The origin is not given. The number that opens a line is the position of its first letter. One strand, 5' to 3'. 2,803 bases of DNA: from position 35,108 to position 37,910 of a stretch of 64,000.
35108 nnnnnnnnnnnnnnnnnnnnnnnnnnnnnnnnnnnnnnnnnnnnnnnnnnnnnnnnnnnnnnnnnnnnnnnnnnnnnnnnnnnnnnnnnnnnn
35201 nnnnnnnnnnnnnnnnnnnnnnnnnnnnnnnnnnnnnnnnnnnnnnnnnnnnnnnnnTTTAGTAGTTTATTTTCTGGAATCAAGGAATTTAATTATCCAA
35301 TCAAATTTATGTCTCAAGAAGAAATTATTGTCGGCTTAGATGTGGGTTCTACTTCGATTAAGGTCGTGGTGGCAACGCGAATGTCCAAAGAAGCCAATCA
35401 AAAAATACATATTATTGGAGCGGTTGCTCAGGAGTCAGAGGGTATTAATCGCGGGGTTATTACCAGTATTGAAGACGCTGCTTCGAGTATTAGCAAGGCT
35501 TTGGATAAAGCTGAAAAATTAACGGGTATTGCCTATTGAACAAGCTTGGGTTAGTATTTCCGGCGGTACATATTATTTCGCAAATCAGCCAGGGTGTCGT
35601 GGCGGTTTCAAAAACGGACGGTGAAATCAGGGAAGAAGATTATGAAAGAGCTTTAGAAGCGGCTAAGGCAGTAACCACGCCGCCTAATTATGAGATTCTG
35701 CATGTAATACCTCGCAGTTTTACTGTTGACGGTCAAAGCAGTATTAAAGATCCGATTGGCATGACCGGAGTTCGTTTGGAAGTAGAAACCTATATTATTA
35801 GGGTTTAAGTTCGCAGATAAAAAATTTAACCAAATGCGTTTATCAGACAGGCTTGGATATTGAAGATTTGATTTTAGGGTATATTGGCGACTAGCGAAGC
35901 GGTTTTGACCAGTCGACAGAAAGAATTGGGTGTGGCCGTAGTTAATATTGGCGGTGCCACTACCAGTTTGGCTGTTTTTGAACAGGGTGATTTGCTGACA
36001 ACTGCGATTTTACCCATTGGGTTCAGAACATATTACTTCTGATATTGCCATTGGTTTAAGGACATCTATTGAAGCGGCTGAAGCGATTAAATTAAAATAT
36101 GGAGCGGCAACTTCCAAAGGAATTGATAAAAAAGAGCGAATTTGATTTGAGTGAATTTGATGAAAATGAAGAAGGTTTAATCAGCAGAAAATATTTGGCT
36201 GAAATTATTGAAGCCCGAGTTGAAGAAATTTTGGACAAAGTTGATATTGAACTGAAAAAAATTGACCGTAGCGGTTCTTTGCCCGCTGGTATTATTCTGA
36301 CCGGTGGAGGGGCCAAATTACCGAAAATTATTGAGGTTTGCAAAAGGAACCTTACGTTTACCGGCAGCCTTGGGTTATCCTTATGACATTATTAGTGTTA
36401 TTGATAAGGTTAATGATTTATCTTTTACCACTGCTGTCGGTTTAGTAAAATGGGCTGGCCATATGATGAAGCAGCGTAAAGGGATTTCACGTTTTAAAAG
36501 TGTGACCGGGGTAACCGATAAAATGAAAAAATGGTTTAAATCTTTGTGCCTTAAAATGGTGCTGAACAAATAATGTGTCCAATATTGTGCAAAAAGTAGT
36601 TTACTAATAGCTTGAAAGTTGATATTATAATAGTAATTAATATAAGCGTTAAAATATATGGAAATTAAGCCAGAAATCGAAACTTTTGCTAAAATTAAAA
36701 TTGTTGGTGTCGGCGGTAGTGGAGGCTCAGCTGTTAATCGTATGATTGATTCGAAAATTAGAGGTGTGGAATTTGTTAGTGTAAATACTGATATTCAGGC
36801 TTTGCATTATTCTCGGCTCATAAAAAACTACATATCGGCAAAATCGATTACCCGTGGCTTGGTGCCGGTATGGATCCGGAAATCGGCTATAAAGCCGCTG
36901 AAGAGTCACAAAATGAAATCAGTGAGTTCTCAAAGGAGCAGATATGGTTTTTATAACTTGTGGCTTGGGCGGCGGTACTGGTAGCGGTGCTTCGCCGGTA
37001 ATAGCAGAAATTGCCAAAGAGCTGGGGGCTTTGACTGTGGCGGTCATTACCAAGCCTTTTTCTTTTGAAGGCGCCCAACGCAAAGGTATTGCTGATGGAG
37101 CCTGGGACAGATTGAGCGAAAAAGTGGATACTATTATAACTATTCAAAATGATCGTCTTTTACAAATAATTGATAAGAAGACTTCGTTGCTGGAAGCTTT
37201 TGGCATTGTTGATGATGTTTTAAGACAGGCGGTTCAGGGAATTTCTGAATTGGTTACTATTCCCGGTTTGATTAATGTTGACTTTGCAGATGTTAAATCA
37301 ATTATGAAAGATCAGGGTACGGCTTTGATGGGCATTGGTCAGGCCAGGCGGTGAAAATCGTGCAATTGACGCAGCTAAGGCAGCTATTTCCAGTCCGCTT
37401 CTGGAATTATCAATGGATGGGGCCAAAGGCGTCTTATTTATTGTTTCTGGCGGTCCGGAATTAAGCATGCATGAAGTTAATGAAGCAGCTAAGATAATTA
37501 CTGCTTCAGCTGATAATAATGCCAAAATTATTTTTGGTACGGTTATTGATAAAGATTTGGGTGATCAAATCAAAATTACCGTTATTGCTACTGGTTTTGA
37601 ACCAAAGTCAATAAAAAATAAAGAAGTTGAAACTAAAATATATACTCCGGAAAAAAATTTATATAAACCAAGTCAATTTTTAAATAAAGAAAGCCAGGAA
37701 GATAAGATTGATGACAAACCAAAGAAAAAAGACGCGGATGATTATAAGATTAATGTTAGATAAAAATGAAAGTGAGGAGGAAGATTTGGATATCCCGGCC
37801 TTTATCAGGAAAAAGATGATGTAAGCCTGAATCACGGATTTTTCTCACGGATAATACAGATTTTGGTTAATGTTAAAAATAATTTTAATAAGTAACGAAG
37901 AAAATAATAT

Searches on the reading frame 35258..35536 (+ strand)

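Call 20: search_protein_families(library=pfam, proteins=[window:35258-35536:+], max_evalue=0.01)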
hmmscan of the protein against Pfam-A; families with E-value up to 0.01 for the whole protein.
window:35258-35536:+ (93 aa): 2 families
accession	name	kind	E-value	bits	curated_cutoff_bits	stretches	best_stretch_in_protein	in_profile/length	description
PF14450.12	FtsA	-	0.00014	22.7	31.8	1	25-89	1-52/127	Cell division protein FtsA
PF01869.26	BcrAD_BadFG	-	0.0056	16.7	31.5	1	25-87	1-53/271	BadF/BadG/BcrA/BcrD ATPase family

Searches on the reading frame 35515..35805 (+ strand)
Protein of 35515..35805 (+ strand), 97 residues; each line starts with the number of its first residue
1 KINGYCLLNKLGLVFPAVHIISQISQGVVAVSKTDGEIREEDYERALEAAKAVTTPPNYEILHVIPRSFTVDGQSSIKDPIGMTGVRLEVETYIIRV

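Call 20: search_protein_families(library=pfam, proteins=[window:35515-35805:+], max_evalue=0.01)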
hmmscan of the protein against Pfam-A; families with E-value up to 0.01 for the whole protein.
window:35515-35805:+ (97 aa): 1 family
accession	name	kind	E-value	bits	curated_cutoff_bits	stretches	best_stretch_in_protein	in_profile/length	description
PF02491.25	SHS2_FTSA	-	4.7e-29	101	25.4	1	19-95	3-78/79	SHS2 domain inserted in FTSA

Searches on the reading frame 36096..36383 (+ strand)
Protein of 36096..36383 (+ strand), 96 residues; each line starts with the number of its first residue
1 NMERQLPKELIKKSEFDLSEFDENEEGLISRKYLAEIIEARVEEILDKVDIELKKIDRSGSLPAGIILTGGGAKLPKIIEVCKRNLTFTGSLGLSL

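Call 20: search_protein_families(library=pfam, proteins=[window:36096-36383:+], max_evalue=0.01)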
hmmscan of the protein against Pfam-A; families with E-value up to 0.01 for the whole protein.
window:36096-36383:+ (96 aa): 1 family
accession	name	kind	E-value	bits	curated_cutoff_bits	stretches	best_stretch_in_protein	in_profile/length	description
PF06723.19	MreB_Mbl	-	0.0061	15.9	27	1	29-85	237-296/327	MreB/Mbl protein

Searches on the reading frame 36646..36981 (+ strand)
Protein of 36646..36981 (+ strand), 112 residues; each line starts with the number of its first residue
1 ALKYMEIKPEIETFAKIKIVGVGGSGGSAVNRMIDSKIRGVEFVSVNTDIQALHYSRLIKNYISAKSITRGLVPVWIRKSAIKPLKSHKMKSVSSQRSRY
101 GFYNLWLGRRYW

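Call 20: search_protein_families(library=pfam, proteins=[window:36646-36981:+], max_evalue=0.01)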
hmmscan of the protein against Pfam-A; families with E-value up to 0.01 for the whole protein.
window:36646-36981:+ (112 aa): 1 family
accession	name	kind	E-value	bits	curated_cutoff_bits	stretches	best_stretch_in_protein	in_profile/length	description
PF00091.31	Tubulin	-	5.6e-05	23.9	33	1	16-71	1-78/190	Tubulin/FtsZ family, GTPase domain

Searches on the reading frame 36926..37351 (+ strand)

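Call 20: search_protein_families(library=pfam, proteins=[window:36926-37351:+], max_evalue=0.01)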
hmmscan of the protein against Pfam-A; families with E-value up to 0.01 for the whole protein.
window:36926-37351:+ (142 aa): 1 family
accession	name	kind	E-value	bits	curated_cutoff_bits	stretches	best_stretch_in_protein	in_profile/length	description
PF00091.31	Tubulin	-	1.7e-24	87.6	33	1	2-83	103-190/190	Tubulin/FtsZ family, GTPase domain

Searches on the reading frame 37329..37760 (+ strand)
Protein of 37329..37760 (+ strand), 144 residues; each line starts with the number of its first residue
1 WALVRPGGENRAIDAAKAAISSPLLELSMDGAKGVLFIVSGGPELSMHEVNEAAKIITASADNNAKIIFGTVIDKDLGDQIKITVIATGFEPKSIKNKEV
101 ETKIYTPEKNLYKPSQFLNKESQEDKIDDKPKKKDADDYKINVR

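Call 20: search_protein_families(library=pfam, proteins=[window:37329-37760:+], max_evalue=0.01)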
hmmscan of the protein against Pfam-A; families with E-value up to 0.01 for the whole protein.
window:37329-37760:+ (144 aa): 1 family
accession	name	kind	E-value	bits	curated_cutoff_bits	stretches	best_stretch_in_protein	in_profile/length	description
PF12327.13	FtsZ_C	-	7.2e-30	103.6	27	1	8-91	12-95/95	FtsZ family, C-terminal domain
